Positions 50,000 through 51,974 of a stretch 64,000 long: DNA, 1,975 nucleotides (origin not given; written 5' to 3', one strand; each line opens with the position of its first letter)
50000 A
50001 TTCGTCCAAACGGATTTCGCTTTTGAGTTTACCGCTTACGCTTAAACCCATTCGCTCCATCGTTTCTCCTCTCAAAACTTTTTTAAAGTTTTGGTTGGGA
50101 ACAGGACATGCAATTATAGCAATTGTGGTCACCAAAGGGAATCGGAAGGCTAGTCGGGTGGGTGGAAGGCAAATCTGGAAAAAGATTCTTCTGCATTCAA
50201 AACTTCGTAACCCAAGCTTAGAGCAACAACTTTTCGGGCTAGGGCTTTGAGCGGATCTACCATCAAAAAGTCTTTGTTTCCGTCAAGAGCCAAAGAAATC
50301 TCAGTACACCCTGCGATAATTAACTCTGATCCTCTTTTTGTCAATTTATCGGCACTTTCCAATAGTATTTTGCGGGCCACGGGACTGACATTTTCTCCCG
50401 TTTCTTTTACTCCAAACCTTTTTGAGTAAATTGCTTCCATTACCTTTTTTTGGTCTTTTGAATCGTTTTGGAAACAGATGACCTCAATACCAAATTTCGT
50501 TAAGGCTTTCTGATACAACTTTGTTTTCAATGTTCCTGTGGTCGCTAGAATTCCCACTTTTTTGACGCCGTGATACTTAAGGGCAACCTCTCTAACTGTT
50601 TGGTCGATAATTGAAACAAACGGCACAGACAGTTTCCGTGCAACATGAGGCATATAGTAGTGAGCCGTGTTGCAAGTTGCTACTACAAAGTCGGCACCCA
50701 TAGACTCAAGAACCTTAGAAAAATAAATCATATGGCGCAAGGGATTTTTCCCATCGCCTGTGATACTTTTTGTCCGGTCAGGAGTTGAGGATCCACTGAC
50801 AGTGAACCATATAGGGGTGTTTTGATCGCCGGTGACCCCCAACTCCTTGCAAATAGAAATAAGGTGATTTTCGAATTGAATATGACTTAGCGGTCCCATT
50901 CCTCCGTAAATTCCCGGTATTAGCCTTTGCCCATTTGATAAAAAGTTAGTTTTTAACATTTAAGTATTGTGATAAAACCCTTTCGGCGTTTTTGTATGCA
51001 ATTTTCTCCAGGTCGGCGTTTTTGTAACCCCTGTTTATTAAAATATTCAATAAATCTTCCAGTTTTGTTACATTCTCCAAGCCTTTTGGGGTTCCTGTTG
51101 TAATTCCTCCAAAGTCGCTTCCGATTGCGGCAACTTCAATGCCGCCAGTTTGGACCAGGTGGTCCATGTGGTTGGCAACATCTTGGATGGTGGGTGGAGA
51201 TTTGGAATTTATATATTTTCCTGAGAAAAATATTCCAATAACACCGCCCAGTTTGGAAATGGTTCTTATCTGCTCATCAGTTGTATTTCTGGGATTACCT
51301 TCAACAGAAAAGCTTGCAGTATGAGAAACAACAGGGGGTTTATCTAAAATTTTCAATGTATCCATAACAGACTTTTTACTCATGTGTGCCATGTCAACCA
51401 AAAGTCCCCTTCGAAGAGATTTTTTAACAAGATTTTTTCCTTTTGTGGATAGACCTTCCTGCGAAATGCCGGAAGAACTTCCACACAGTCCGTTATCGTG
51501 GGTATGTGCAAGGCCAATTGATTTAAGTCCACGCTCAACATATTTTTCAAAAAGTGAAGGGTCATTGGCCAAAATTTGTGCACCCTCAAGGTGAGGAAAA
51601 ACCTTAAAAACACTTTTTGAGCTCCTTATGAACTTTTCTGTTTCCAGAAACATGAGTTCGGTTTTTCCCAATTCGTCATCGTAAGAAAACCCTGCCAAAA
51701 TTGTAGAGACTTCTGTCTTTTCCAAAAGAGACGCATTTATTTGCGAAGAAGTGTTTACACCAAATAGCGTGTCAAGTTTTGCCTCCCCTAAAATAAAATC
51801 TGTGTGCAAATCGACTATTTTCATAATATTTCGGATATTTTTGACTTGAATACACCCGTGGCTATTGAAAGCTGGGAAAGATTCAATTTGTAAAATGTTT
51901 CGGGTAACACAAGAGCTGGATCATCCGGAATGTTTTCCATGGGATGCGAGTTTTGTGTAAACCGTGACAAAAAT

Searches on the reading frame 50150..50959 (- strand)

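Call 11: search_protein_families(library=pfam, proteins=[window:50150-50959:-])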
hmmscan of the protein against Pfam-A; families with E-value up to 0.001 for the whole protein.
window:50150-50959:- (269 aa): 1 family
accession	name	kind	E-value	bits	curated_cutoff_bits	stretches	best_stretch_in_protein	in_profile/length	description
PF01177.27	Asp_Glu_race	-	3.5e-29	102.5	31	1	19-243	2-210/211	Asp/Glu/Hydantoin racemase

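Call 12: search_protein_families(library=ncbifam, proteins=[window:50150-50959:-])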
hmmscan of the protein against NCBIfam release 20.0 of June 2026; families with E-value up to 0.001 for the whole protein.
window:50150-50959:- (269 aa): 6 families
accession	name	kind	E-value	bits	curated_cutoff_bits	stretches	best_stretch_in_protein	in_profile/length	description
NF052483.1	racemase_CuyB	equivalog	1.6e-49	168.9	190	1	16-247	2-224/225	cysteate racemase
TIGR00035.1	asp_race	subfamily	1.2e-46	159.2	93.1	1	16-252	6-231/236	amino acid racemase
NF007569.0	PRK10200.1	equivalog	5e-14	52.6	417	1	83-234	70-213/230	aspartate/glutamate racemase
NF002035.0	PRK00865.1-3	equivalog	5.6e-10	39.2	328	1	86-223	63-189/267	glutamate racemase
TIGR00067.1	glut_race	equivalog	2.8e-09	36.8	146.65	1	86-222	59-184/251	glutamate racemase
NF002034.1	PRK00865.1-1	equivalog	0.00019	20.7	408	1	88-227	61-190/260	glutamate racemase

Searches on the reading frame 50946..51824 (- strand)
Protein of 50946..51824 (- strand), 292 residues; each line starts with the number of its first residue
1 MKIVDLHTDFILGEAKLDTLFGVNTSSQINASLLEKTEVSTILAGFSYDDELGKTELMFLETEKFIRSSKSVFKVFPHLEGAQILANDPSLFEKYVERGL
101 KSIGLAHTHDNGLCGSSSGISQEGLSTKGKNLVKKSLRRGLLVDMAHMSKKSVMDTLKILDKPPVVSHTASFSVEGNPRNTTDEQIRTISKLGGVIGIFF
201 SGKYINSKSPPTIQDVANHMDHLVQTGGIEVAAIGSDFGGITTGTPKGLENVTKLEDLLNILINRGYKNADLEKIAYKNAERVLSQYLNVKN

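Call 11: search_protein_families(library=pfam, proteins=[window:50946-51824:-])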
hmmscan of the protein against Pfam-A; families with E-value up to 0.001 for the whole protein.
window:50946-51824:- (292 aa): 1 family
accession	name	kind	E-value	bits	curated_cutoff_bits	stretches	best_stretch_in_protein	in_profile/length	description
PF01244.27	Peptidase_M19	-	8.4e-61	206.3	26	1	57-286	87-319/319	Membrane dipeptidase (Peptidase family M19)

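Call 12: search_protein_families(library=ncbifam, proteins=[window:50946-51824:-])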
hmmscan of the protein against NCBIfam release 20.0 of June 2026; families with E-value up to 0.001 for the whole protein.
window:50946-51824:- (292 aa): 0 families
